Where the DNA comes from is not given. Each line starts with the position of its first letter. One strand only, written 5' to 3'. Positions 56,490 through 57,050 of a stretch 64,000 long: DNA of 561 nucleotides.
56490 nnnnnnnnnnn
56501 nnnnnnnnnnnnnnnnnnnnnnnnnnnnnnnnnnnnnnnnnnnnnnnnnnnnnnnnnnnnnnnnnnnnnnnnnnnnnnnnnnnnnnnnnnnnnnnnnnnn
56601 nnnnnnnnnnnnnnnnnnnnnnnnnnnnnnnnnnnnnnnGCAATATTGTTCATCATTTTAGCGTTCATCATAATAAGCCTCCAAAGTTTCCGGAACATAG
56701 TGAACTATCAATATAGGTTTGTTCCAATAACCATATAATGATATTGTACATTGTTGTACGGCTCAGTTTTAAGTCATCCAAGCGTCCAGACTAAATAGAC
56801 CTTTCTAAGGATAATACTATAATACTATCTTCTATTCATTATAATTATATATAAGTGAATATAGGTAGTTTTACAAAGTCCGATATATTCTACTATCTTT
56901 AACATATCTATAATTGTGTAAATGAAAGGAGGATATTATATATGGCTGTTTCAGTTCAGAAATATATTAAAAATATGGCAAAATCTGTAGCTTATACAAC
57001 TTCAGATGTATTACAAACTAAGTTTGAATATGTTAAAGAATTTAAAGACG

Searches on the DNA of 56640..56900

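Call 20: search_rna_families(source=window, start=56640, end=56900, threshold=evalue, max_evalue=10, show_alignments=3)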
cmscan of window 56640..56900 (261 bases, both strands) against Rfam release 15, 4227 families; matches with E-value up to 10: 3.
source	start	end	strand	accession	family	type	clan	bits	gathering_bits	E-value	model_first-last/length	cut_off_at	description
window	56690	56761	-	RF01029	mir-649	Gene; miRNA;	-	16.3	100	1.8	1-93/93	no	mir-649 microRNA precursor family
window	56733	56773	+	RF02480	GlsR14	Gene; snRNA; snoRNA; CD-box;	-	10.2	90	5.5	1-68/68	no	Small nucleolar RNA GlsR14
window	56645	56674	-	RF01304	sR5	Gene; snRNA; snoRNA; CD-box;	-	9.9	40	6.2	1-53/53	no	Small nucleolar RNA sR5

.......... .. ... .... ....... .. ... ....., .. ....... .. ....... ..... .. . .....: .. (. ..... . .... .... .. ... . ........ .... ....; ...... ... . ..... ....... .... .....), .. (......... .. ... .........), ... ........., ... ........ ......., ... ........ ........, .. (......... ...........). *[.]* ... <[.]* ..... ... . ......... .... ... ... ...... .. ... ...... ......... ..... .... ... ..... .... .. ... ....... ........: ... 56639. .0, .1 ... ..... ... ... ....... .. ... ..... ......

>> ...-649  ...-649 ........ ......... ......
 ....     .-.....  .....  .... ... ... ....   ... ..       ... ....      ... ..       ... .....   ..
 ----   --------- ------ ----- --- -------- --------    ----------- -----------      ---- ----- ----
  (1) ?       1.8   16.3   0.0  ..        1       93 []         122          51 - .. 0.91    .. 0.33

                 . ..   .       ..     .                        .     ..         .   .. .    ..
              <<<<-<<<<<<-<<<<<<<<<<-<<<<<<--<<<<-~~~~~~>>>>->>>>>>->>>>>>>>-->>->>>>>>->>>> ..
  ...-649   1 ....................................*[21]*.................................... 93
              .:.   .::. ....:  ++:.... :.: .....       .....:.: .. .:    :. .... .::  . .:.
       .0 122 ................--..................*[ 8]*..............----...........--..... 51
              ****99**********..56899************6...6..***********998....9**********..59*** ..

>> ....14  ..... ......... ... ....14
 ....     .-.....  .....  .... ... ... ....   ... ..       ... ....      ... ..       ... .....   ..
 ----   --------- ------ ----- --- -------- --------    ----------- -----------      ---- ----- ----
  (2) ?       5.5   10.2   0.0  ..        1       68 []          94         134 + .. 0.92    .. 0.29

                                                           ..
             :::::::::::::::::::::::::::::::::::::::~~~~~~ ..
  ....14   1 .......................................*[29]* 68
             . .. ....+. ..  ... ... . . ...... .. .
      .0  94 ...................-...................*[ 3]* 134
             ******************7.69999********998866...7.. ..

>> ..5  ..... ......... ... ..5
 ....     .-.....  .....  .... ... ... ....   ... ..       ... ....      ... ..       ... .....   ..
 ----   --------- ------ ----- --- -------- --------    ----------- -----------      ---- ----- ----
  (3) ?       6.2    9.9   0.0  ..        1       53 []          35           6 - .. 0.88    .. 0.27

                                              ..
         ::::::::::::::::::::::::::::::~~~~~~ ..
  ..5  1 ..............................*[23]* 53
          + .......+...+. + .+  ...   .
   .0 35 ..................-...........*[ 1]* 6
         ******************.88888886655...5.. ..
